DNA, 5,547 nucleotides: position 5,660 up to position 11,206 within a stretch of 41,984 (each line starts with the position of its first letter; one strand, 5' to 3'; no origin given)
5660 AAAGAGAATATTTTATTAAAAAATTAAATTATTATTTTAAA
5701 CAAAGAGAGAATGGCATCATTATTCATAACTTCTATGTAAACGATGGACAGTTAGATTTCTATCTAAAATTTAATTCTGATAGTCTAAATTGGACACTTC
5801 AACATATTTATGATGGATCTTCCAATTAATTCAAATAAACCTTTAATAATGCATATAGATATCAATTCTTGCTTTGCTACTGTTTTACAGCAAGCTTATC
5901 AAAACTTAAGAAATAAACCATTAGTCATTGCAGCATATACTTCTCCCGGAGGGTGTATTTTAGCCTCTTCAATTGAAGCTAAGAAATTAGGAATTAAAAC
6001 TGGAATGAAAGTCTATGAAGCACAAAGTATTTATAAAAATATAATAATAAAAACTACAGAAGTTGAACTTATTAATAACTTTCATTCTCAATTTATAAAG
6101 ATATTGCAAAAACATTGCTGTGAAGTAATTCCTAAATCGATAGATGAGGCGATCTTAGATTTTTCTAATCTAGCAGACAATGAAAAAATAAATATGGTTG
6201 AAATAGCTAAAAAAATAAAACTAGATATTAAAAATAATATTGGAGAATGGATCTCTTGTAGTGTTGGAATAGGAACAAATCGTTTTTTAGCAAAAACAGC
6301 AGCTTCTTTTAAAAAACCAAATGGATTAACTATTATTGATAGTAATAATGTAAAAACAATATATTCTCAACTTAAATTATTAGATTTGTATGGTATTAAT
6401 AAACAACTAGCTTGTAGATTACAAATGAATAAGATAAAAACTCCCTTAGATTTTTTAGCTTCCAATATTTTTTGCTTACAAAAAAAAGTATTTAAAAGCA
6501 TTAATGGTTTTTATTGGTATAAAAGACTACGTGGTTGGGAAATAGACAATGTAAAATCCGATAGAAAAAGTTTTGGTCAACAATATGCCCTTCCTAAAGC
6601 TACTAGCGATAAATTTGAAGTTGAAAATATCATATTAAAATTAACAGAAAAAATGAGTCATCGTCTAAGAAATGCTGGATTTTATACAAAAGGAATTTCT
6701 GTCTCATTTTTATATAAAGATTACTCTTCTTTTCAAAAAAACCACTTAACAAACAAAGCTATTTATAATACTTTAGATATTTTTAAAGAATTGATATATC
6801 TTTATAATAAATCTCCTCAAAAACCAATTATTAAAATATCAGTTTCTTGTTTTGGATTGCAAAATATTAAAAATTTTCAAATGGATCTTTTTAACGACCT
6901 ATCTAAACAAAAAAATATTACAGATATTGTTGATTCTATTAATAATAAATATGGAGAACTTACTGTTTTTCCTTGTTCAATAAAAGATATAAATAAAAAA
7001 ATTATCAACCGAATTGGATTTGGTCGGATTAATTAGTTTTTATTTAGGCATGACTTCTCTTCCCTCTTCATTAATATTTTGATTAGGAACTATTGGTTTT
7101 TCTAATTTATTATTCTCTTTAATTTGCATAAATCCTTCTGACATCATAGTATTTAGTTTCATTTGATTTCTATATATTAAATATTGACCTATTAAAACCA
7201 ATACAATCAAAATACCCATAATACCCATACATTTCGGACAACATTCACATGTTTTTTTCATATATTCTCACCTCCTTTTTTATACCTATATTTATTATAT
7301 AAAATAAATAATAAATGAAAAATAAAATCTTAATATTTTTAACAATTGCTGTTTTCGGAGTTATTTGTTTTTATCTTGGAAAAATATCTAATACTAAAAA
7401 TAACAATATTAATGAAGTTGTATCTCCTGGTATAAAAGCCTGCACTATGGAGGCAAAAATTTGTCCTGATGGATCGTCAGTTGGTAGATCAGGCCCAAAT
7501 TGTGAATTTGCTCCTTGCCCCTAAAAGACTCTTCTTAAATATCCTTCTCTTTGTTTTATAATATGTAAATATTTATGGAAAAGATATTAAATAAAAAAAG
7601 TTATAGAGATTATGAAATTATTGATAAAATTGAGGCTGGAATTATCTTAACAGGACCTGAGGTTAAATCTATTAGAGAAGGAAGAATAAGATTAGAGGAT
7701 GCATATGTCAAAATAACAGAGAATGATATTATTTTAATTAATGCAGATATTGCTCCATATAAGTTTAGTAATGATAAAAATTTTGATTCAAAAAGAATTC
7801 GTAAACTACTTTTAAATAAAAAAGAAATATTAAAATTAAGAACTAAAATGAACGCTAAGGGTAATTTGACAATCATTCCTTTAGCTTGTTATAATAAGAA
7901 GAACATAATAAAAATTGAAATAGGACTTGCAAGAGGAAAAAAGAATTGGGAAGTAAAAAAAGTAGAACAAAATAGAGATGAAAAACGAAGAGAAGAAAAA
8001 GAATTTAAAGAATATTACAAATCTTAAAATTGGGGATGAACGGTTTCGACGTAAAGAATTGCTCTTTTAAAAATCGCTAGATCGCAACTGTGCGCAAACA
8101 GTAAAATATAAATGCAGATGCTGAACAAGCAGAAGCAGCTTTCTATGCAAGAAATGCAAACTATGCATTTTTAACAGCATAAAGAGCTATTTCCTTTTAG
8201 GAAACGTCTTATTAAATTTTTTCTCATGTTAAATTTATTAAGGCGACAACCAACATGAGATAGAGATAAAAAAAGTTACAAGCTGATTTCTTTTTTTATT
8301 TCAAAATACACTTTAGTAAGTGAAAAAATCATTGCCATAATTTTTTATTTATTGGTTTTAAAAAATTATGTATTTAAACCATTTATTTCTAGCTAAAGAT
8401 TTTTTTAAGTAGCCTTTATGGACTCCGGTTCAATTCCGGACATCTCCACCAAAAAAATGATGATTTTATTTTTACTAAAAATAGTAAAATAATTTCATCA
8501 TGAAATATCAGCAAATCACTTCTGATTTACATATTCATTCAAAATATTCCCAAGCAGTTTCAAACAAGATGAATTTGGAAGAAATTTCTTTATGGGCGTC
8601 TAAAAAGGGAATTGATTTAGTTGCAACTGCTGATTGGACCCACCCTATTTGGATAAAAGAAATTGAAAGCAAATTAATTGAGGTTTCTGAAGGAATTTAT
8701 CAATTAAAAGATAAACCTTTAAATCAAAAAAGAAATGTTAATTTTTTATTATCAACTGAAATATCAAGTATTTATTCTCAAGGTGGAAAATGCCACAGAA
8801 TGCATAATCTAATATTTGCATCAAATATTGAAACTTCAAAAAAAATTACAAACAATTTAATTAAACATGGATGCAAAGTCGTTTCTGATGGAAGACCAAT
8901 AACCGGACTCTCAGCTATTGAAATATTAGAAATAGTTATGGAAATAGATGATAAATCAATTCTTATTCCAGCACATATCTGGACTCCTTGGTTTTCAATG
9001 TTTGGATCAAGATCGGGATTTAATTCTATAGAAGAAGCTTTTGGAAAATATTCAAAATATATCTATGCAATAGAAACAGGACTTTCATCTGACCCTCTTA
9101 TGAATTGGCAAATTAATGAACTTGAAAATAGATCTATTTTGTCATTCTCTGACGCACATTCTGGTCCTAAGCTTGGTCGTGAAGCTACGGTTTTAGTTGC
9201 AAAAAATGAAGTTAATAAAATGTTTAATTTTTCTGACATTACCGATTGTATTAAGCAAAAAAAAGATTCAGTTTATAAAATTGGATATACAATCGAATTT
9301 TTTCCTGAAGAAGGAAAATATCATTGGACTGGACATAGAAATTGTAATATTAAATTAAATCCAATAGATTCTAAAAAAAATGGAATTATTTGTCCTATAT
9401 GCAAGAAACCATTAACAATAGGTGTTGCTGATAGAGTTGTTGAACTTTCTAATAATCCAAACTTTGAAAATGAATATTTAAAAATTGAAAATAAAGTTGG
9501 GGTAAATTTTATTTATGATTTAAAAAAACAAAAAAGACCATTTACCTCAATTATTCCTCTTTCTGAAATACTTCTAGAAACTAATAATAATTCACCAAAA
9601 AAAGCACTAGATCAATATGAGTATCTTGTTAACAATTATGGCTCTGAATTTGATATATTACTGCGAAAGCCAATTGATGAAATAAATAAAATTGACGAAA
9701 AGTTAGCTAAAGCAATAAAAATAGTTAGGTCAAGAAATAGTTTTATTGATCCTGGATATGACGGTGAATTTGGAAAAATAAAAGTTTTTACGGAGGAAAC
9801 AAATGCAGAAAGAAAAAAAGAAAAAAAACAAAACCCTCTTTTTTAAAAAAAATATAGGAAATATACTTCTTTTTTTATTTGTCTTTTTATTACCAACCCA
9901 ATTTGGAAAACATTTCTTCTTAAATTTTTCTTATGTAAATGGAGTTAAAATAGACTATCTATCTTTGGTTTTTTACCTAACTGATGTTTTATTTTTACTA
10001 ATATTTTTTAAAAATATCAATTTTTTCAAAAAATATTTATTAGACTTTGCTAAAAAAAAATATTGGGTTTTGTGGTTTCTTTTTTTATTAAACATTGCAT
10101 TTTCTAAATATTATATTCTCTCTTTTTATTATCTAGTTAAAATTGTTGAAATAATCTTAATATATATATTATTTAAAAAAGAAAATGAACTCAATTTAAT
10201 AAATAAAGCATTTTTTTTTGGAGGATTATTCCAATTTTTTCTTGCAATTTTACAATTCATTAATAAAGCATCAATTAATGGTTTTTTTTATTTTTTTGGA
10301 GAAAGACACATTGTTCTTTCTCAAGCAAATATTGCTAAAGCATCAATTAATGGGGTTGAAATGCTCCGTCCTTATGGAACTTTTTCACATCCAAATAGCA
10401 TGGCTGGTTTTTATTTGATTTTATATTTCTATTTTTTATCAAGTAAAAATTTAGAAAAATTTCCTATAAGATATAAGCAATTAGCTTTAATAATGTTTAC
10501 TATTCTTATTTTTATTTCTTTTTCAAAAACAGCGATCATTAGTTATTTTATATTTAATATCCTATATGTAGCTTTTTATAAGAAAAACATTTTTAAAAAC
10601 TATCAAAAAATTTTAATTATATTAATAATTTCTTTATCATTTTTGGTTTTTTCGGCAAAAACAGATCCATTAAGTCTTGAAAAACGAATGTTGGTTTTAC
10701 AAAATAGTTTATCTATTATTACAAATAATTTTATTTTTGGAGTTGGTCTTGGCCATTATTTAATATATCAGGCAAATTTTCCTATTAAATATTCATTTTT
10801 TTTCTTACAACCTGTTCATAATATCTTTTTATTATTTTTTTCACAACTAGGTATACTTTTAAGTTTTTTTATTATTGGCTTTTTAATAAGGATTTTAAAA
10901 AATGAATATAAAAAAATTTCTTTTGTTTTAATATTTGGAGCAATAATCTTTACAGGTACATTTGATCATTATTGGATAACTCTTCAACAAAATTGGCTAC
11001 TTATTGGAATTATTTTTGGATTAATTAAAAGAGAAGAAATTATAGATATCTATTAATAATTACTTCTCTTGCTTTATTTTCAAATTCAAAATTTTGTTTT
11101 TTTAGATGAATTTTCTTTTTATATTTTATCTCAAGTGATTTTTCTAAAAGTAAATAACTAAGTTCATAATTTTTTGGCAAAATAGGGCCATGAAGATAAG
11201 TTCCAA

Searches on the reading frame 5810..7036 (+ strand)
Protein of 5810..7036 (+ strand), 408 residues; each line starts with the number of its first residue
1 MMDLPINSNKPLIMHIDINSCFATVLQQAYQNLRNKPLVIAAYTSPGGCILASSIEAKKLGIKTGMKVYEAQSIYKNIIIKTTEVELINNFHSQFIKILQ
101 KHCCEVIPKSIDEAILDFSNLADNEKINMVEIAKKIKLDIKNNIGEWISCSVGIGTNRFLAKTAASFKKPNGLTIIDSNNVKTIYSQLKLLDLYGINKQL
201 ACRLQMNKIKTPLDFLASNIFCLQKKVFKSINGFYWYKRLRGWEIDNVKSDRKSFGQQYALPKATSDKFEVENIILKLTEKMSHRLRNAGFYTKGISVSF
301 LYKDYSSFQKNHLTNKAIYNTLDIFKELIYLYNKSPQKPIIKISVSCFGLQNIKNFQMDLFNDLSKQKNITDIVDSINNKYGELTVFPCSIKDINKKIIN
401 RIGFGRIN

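Call 79: search_protein_families(library=pfam, proteins=[window:5810-7036:+], max_evalue=0.0001)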
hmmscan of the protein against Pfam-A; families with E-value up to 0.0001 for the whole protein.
window:5810-7036:+ (408 aa): 2 families
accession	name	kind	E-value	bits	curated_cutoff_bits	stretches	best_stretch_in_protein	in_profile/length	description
PF00817.25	IMS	-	1.4e-31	109.9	23.2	1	16-165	1-147/148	impB/mucB/samB family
PF11799.13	IMS_C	-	2.5e-12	47.6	20.7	1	252-360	1-109/109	impB/mucB/samB family C-terminal domain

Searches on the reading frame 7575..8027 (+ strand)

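Call 79: search_protein_families(library=pfam, proteins=[window:7575-8027:+], max_evalue=0.0001)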
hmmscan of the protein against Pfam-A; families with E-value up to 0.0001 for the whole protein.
window:7575-8027:+ (150 aa): 1 family
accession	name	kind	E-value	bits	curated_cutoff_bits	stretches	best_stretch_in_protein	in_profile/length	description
PF01668.23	SmpB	-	5.9e-44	149.9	27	1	5-145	3-142/143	SmpB protein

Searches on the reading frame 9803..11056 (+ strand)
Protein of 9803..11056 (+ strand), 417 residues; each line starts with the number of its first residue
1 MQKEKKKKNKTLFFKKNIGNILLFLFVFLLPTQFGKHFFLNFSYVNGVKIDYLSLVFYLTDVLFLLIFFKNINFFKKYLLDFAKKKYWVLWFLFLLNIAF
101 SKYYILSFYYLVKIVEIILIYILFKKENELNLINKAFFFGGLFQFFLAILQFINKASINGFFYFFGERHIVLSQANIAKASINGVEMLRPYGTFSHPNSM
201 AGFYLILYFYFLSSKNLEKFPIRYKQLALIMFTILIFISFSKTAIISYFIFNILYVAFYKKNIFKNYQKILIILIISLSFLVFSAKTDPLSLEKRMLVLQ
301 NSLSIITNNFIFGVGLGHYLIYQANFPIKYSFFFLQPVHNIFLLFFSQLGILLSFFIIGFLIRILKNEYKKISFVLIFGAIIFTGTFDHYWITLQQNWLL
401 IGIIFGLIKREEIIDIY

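Call 79: search_protein_families(library=pfam, proteins=[window:9803-11056:+], max_evalue=0.0001)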
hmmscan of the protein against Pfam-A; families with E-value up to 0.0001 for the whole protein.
window:9803-11056:+ (417 aa): 1 family
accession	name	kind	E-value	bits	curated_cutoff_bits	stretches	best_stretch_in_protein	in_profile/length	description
PF04932.20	Wzy_C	-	5.9e-10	39.6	31.7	1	228-357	2-148/149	O-Antigen ligase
